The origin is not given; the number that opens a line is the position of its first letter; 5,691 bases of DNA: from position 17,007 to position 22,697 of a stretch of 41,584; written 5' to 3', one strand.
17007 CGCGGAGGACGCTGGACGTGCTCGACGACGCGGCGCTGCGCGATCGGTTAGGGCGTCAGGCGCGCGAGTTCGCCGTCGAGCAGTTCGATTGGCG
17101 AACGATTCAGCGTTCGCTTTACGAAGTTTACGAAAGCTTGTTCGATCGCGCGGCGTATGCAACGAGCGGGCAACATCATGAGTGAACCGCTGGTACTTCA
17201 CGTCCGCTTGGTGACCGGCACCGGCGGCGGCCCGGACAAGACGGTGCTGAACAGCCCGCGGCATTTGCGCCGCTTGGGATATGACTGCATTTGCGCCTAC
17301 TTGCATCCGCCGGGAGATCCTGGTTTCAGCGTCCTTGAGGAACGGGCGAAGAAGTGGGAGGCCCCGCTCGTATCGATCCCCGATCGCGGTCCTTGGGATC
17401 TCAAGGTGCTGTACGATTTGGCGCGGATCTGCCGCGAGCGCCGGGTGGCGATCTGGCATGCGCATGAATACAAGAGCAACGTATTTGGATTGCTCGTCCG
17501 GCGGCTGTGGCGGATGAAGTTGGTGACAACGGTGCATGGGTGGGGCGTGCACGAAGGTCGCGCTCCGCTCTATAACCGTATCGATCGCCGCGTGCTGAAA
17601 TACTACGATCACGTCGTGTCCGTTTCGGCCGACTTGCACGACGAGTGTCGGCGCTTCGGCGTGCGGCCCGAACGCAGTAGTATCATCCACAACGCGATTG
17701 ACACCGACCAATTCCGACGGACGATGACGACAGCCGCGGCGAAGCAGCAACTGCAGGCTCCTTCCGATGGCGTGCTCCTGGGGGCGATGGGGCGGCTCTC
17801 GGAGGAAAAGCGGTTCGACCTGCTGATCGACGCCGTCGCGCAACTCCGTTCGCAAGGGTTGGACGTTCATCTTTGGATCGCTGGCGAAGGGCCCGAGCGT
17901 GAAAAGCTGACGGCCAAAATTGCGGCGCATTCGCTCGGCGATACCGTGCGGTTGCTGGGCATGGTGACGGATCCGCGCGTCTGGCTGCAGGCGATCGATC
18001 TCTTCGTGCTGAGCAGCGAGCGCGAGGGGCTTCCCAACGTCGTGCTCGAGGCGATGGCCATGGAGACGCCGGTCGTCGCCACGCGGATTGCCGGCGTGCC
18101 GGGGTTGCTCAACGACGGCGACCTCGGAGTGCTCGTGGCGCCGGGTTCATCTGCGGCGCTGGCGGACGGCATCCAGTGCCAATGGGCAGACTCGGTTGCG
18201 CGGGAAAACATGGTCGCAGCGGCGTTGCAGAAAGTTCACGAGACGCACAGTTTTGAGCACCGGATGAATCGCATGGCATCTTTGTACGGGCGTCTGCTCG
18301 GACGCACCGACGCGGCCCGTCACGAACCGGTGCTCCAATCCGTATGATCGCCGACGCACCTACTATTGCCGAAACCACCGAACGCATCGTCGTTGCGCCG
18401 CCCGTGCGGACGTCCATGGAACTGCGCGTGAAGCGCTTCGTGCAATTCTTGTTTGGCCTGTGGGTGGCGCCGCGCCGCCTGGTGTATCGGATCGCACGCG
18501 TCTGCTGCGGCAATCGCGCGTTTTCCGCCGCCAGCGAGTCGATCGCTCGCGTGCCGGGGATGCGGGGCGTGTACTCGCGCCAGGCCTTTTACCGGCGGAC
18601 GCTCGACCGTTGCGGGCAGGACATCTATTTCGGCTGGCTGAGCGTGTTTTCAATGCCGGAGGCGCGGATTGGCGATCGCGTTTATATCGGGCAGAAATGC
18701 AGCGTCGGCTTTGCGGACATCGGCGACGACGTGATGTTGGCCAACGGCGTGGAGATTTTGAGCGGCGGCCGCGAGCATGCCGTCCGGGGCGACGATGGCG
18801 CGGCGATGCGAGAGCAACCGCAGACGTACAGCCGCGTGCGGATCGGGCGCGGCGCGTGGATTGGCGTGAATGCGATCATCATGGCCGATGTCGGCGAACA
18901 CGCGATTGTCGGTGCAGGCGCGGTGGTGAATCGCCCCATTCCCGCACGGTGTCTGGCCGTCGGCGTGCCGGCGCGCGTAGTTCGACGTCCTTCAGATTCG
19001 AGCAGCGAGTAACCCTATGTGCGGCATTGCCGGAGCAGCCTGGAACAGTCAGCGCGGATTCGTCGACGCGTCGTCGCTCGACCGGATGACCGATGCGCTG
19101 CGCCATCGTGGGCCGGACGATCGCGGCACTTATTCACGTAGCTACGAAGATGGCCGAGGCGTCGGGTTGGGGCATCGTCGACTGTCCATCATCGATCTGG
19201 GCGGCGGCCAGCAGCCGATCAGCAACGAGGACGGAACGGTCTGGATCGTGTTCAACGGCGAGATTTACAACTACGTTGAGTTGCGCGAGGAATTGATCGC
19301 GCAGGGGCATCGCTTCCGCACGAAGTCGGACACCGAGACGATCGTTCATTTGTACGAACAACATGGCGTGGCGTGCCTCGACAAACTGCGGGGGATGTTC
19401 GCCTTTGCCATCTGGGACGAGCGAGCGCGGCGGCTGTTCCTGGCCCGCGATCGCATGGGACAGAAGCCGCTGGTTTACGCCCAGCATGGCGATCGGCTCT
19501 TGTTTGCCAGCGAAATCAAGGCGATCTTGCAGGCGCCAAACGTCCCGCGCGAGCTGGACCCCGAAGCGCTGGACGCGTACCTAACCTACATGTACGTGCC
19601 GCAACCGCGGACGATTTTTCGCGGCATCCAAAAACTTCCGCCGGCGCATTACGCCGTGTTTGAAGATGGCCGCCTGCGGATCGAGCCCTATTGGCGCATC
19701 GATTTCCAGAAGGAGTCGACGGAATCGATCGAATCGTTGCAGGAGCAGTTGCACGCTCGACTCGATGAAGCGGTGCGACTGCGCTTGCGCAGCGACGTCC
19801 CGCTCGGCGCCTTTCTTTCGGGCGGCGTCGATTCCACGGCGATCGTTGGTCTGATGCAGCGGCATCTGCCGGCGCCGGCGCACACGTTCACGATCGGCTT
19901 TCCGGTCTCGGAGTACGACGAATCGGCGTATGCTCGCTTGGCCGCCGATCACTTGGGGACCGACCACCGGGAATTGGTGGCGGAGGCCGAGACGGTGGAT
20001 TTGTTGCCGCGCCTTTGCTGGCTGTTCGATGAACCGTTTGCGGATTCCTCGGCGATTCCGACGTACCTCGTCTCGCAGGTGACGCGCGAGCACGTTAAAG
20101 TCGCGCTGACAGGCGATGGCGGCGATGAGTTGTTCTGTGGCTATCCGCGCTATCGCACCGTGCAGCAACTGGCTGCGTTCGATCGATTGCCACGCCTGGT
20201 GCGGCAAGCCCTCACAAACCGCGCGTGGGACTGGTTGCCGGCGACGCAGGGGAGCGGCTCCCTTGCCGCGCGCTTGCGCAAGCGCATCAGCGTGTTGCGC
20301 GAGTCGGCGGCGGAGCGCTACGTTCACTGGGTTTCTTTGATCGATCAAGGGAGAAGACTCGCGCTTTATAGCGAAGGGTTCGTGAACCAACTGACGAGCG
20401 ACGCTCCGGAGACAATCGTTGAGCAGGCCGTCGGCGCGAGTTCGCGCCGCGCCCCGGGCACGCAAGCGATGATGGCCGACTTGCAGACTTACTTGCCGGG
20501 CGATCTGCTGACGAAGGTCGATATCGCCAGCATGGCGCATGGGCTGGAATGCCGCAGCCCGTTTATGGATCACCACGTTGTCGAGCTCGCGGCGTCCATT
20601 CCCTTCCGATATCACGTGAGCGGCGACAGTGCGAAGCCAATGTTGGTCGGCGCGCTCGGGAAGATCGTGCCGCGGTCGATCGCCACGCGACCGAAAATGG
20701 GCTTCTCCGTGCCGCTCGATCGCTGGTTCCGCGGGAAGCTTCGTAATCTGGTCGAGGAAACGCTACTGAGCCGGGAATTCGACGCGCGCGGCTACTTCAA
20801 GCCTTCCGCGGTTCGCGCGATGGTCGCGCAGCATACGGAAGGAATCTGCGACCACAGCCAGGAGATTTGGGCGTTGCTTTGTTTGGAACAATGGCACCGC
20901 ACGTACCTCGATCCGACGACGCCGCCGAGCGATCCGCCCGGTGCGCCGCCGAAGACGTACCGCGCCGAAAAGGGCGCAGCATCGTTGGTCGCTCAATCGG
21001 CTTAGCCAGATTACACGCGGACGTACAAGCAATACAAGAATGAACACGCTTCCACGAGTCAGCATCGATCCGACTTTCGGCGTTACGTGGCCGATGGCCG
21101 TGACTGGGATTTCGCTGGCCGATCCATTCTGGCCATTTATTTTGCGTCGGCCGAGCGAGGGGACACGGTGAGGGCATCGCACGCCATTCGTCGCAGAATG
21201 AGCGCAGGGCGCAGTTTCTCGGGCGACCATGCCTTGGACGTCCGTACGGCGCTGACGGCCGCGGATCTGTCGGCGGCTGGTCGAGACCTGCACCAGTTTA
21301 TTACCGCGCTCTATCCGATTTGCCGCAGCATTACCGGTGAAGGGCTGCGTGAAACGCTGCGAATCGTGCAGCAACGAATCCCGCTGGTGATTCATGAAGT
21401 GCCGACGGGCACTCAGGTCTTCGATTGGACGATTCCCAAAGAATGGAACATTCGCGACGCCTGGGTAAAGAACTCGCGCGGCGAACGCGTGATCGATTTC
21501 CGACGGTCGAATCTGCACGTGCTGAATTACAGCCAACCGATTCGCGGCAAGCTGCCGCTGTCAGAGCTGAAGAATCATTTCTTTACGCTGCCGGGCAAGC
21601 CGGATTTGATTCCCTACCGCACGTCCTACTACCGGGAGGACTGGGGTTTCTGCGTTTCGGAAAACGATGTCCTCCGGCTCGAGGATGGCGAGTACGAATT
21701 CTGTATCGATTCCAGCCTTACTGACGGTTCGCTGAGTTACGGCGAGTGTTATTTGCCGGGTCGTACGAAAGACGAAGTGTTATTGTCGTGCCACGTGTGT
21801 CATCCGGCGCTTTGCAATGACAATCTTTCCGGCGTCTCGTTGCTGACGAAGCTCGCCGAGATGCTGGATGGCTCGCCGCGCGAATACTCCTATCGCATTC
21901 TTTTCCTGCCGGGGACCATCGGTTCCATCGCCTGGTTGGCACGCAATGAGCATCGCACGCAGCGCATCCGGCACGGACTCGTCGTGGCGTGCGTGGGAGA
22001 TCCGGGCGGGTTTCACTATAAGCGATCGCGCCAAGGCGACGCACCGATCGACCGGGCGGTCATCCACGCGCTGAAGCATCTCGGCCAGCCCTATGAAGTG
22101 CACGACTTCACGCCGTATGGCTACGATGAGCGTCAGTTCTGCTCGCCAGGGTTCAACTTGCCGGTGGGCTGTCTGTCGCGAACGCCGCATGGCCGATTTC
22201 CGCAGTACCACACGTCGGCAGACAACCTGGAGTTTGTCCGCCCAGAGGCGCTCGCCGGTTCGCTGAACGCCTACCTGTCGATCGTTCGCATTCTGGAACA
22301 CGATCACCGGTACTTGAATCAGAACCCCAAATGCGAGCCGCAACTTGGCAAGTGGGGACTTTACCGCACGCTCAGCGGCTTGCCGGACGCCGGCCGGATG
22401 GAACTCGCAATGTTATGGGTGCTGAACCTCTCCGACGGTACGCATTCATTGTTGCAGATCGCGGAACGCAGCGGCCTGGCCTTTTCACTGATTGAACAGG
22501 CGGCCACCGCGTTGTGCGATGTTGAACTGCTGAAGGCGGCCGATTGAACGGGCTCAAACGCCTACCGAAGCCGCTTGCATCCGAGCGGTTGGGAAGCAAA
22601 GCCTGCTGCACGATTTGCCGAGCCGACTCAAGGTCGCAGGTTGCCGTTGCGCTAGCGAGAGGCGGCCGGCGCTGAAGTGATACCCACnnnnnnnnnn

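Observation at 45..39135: PEP-CTERM/exosortase-type surface system with no visible exosortase: EPS operon, orphan EpsI, four PEP-CTERM cargo genes (three with dockerins) and a sulfotransferase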

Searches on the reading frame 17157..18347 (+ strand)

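Call 5: search_protein_families(library=ncbifam, proteins=[window:17157-18347:+], max_evalue=0.01)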
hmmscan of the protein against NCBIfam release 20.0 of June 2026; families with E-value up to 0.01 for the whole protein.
window:17157-18347:+ (396 aa): 38 families (the best 25 are shown)
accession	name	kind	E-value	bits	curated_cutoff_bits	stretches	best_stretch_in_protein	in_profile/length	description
TIGR03088.1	stp2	hypoth_equivalog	1.2e-43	149.6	409.05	1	57-381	42-374/374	TIGR03088 family PEP-CTERM/XrtA system glycosyltransferase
NF041876.1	EPS_EpsE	equivalog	2.9e-39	135.4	400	1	88-366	105-382/389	exopolysaccharide biosynthesis GT4 family glycosyltransferase EpsE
TIGR03999.1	thiol_BshA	equivalog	5.6e-35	121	273.7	1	79-381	67-374/375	N-acetyl-alpha-D-glucosaminyl L-malate synthase BshA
NF047684.1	TeichurnBiosyTuaC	equivalog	4.7e-29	101.5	550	1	123-380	136-389/391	teichuronic acid biosynthesis protein TuaC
TIGR04063.1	stp3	hypoth_equivalog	6.5e-28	97.7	442.05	1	137-381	145-396/397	TIGR04063 family PEP-CTERM/XrtA system glycosyltransferase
NF050063.1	ProtGlycPglJ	equivalog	2e-23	83.2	500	1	159-364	155-351/363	N-acetylgalactosamine-N,N'-diacetylbacillosaminyl-diphospho-undecaprenol 4-alpha-N-acetylgalactosaminyltransferase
TIGR03449.1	mycothiol_MshA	equivalog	4.4e-22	78.6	462.5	1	94-380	100-403/406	D-inositol-3-phosphate glycosyltransferase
TIGR02149.1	glgA_Coryne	subfamily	1.7e-19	70.2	302.4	1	91-379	78-389/391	glycogen synthase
NF053787.1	GlcN_PG_synth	equivalog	1.7e-19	69.9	480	1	145-381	139-360/361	N-acetylglucosaminyl phosphatidylglycerol synthase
TIGR04005.1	wcaL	equivalog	2.5e-19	69.4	537.6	1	120-376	144-402/406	colanic acid biosynthesis glycosyltransferase WcaL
TIGR04047.1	MSMEG_0565_glyc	hypoth_equivalog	1.2e-18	67.4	259.85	1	96-377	86-371/373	MSMEG_0565 family glycosyltransferase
NF046085.1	XrtY_assoc_Gly1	equivalog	4.9e-18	65.2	400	1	139-380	151-384/387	XrtY-associated glycosyltransferase XYAG1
NF007640.0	PRK10307.1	subfamily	5.3e-16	58.5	276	1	139-373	161-400/411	WcaI family glycosyltransferase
NF038295.1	EPS_HpsP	equivalog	2.1e-15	56.7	550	1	164-379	169-386/388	hormogonium polysaccharide biosynthesis glycosyltransferase HpsP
TIGR04157.1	glyco_rSAM_CFB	subfamily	4.5e-15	55.5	400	1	142-325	162-346/406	TIGR04157 family glycosyltransferase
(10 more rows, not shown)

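Call 8: search_protein_families(library=pfam, proteins=[window:17157-18347:+], max_evalue=0.01)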
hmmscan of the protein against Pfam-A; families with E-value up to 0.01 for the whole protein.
window:17157-18347:+ (396 aa): 7 families
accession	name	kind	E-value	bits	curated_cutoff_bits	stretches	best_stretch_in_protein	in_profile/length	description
PF13692.12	Glyco_trans_1_4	-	3.1e-36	125.2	27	1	208-341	4-138/142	Glycosyl transferases group 1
PF00534.26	Glycos_transf_1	-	1.9e-34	119.1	26.4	1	195-356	5-169/172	Glycosyl transferases group 1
PF13439.12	Glyco_transf_4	-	3.2e-25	89.5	28.5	1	24-185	2-170/170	Glycosyltransferase Family 4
PF13579.12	Glyco_trans_4_4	-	1.6e-21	77.8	29.7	1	24-179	1-157/158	Glycosyl transferase 4-like domain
PF20706.3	GT4-conflict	-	8.1e-10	38.7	26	1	140-361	137-355/385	Family 4 Glycosyltransferase in conflict systems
PF13524.12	Glyco_trans_1_2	-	5.6e-08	33.3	25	1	286-373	57-142/144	Glycosyl transferase-like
PF13477.12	Glyco_trans_4_2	-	2.2e-07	31.6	23.4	1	40-151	23-133/139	Glycosyl transferase 4-like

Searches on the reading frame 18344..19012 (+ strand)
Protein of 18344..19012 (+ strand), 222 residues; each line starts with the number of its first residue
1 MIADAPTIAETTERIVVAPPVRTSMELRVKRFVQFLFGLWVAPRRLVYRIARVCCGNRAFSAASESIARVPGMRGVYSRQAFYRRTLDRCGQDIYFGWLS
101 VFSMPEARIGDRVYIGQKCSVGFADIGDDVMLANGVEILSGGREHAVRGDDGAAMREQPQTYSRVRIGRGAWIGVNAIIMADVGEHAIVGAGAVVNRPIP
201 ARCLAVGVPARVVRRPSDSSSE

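Call 5: search_protein_families(library=ncbifam, proteins=[window:18344-19012:+], max_evalue=0.01)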
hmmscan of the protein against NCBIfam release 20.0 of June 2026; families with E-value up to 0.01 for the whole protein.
window:18344-19012:+ (222 aa): 39 families (the best 25 are shown)
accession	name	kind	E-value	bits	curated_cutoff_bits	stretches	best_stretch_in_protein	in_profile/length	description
TIGR03570.1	NeuD_NnaD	subfamily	1.7e-13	50.6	160.8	1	102-211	95-202/202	NeuD/PglB/VioB family sugar acetyltransferase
NF007240.0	PRK09677.1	equivalog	1.5e-12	47.4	243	1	105-215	70-183/192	putative lipopolysaccharide biosynthesis O-acetyl transferase WbbJ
NF041874.1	EPS_EpsC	equivalog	2.5e-12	46.8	150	1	104-215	65-166/168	serine O-acetyltransferase EpsC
TIGR03308.1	phn_thr-fam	hypoth_equivalog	1.6e-11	44.4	201.65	1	150-215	95-161/204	phosphonate metabolim protein, transferase hexapeptide repeat family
NF007076.0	PRK09527.1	equivalog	6.9e-11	41.9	347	1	125-218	97-187/203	galactoside O-acetyltransferase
NF007499.0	PRK10092.1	equivalog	8.2e-11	42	314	1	123-215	93-182/183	maltose O-acetyltransferase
TIGR02287.1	PaaY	equivalog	1.5e-09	37.9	319.6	1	106-217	26-143/192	phenylacetic acid degradation protein PaaY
NF050158.1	CarbAnhydGPos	equivalog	1.8e-09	37.5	250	1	165-217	88-144/172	gamma carbonic anhydrase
TIGR01172.1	cysE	equivalog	9.7e-09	35.5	210.65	1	101-211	62-162/162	serine O-acetyltransferase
NF008349.0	PRK11132.1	equivalog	1.2e-08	34.4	397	1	104-218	145-249/273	serine O-acetyltransferase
NF058585.1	HptprglPActTf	PfamEq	1.5e-08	34.4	300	1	164-218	106-162/172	heptaprenylglyceryl phosphate O-acetyltransferase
NF007797.0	PRK10502.1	subfamily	1.6e-08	34.4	192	1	108-216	74-179/183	WcaF family extracellular polysaccharide biosynthesis acetyltransferase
TIGR03532.1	DapD_Ac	equivalog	8.7e-07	28.8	231.75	1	116-217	110-215/231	2,3,4,5-tetrahydropyridine-2,6-dicarboxylate N-acetyltransferase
NF000311.1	Vat_ABCDEFH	equivalog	9.1e-07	28.6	300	1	156-215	102-163/201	Vat family streptogramin A O-acetyltransferase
NF007564.0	PRK10191.1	equivalog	1.3e-06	28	196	1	161-212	105-158/162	colanic acid biosynthesis acetyltransferase WcaB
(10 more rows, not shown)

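Call 8: search_protein_families(library=pfam, proteins=[window:18344-19012:+], max_evalue=0.01)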
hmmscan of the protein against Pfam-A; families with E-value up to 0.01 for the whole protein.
window:18344-19012:+ (222 aa): 2 families
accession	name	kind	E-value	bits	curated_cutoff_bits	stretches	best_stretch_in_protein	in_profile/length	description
PF00132.30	Hexapep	-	1.5e-12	47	27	2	165-197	2-36/36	Bacterial transferase hexapeptide (six repeats)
PF14602.12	Hexapep_2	-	2e-09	37.4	27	2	165-196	2-33/34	Hexapeptide repeat of succinyl-transferase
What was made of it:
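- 18344..19012 (+): Hexapeptide-repeat acetyltransferase. PF00132 47 > 27 (call 8).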

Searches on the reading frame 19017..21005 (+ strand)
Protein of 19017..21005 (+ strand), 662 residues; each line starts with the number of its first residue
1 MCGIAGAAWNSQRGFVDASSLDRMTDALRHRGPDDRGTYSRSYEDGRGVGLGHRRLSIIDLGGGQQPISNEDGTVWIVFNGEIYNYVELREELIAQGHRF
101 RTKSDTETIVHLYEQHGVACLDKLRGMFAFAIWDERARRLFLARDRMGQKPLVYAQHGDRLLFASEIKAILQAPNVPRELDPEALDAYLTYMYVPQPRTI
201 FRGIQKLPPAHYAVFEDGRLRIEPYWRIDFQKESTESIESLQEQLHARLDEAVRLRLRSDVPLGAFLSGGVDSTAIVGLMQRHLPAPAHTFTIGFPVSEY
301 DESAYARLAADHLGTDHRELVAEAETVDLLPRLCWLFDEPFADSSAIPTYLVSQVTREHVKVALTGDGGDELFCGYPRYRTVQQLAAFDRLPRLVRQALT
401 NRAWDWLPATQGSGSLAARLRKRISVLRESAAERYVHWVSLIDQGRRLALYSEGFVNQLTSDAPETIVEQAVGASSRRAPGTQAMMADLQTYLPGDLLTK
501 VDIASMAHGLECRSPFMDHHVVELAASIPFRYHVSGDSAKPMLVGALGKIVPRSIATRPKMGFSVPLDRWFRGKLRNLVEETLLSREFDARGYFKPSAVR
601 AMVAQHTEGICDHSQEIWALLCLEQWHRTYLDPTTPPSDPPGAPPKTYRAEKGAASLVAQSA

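Call 5: search_protein_families(library=ncbifam, proteins=[window:19017-21005:+], max_evalue=0.01)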
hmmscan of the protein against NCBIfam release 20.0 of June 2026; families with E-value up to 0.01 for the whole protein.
window:19017-21005:+ (662 aa): 9 families
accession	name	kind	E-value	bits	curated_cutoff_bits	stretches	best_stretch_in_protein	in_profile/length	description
TIGR03108.1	eps_aminotran_1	hypoth_equivalog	1.2e-200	668.4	816.9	1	1-626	1-624/628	XrtA/PEP-CTERM system amidotransferase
TIGR01536.1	asn_synth_AEB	equivalog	1.7e-157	525.6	267.1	1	2-563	1-517/517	asparagine synthase (glutamine-hydrolyzing)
TIGR03104.1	trio_amidotrans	equivalog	7e-128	427.4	570.1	2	1-384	1-387/589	N-acetylglutaminylglutamine amidotransferase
NF006949.0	PRK09431.1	equivalog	6e-89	299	499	3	1-173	1-168/554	asparagine synthase B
NF033535.1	lass_lactam_cya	exception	2.7e-77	260.8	525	2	1-382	1-386/668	lasso peptide isopeptide bond-forming cyclase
NF033561.1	macrolact_Ik_Al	subfamily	3.8e-34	118.2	300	1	129-629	82-557/561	albusnodin/ikarugamycin family macrolactam cyclase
NF001484.0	PRK00331.1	subfamily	5.7e-14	51.4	381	1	67-175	87-203/601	isomerizing glutamine--fructose-6-phosphate transaminase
TIGR01135.1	glmS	equivalog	1.6e-13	50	418.05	1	67-174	86-201/607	glutamine--fructose-6-phosphate transaminase (isomerizing)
TIGR01134.1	purF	equivalog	1.1e-12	48.1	350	1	50-184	67-213/432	amidophosphoribosyltransferase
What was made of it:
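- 19017..21005 (+): Asparagine-synthase-like amidotransferase. TIGR03108 668.4 < 816.9; TIGR01536 525.6 > 267.1 (call 5).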

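Call 8: search_protein_families(library=pfam, proteins=[window:19017-21005:+], max_evalue=0.01)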
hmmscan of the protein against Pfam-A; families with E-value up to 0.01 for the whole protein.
window:19017-21005:+ (662 aa): 4 families
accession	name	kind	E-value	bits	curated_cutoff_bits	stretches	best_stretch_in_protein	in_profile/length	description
PF00733.27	Asn_synthase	-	2.8e-106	356.6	21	1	245-628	2-354/354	Asparagine synthase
PF13537.11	GATase_7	-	1.7e-51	173.8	25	1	53-172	1-123/123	Glutamine amidotransferase domain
PF13522.11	GATase_6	-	6e-47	159.4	27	1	34-166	2-130/130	Glutamine amidotransferase domain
PF12481.13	DUF3700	-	0.00053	20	27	1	121-172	126-177/228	Aluminium induced protein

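Call 12: find_encoding_contigs(protein=window:19017-21005:+, flank=10000, max_places=6)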
Protein window:19017-21005:+ (662 aa): no gene with exactly this product is on record in the collection.

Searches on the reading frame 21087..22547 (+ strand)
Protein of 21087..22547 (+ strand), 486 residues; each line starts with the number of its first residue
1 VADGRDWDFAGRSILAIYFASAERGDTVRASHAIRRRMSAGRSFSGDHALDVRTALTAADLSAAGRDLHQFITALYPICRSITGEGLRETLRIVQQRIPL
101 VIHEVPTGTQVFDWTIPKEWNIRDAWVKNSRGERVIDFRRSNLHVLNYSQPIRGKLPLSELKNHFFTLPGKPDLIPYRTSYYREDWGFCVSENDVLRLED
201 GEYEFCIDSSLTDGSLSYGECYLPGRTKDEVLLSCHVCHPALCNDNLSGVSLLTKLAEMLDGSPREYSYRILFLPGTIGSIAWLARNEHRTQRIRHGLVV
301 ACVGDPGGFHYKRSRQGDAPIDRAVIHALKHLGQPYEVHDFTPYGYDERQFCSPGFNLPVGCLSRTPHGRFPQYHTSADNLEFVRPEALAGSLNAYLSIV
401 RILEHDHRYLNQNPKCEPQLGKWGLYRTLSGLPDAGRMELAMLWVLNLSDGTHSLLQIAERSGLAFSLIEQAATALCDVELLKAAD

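Call 5: search_protein_families(library=ncbifam, proteins=[window:21087-22547:+], max_evalue=0.01)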
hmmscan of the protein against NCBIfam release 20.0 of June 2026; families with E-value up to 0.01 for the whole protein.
window:21087-22547:+ (486 aa): 0 families

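Call 8: search_protein_families(library=pfam, proteins=[window:21087-22547:+], max_evalue=0.01)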
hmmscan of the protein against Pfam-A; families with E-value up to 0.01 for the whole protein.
window:21087-22547:+ (486 aa): 4 families
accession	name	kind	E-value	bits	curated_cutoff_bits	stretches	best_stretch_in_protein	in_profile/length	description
PF16254.10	DUF4910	-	1.8e-114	381.1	26.6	1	69-406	1-247/247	Domain of unknown function (DUF4910)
PF09940.16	DUF2172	-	9.7e-37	125.7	27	1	119-210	1-92/92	Domain of unknown function (DUF2172)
PF16221.11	HTH_47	-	3.2e-25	87.9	27.1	1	408-483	2-77/78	winged helix-turn-helix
PF04389.22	Peptidase_M28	-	7e-05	23.1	21.3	1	224-390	7-183/193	Peptidase family M28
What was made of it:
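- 21087..22547 (+): DUF4910/DUF2172 aminopeptidase-like protein with a wHTH; last gene of the operon. PF16254 381 bits; PF09940; PF16221 (call 8).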

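Call 57: find_related_loci(query=window:21087-22547:+, collection=metagenome_contigs, flank=10000)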
Query window:21087-22547:+ (486 aa) in metagenome_contigs; peptide patterns used: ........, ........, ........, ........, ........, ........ (x = any residue, [..] = any of these).
600 stretches matched a pattern (row limit reached: there are more); 587 encode a relative of the query (tblastn E <= 1e-3); the best 80 are kept; 80 distinct loci.
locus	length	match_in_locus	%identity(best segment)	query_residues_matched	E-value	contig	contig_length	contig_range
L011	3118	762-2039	64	57-482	0e+0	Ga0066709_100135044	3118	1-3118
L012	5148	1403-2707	66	49-483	0e+0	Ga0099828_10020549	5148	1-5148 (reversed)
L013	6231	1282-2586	66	49-483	0e+0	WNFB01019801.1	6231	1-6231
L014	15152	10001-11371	63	24-483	0e+0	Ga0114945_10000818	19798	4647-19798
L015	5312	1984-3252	64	61-483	0e+0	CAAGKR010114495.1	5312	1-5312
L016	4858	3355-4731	62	29-483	0e+0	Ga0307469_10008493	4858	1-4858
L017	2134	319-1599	65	57-483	0e+0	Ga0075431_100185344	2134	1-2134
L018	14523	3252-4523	62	60-483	0e+0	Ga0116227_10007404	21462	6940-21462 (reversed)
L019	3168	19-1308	63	51-483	0e+0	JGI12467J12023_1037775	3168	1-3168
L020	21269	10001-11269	64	51-476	0e+0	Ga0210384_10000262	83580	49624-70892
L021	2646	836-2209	60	23-484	0e+0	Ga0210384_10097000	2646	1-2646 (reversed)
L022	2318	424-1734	65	48-485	0e+0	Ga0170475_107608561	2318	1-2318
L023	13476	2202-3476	65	61-485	0e+0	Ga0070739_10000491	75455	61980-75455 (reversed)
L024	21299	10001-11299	61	48-483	0e+0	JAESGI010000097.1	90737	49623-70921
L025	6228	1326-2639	63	49-486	0e+0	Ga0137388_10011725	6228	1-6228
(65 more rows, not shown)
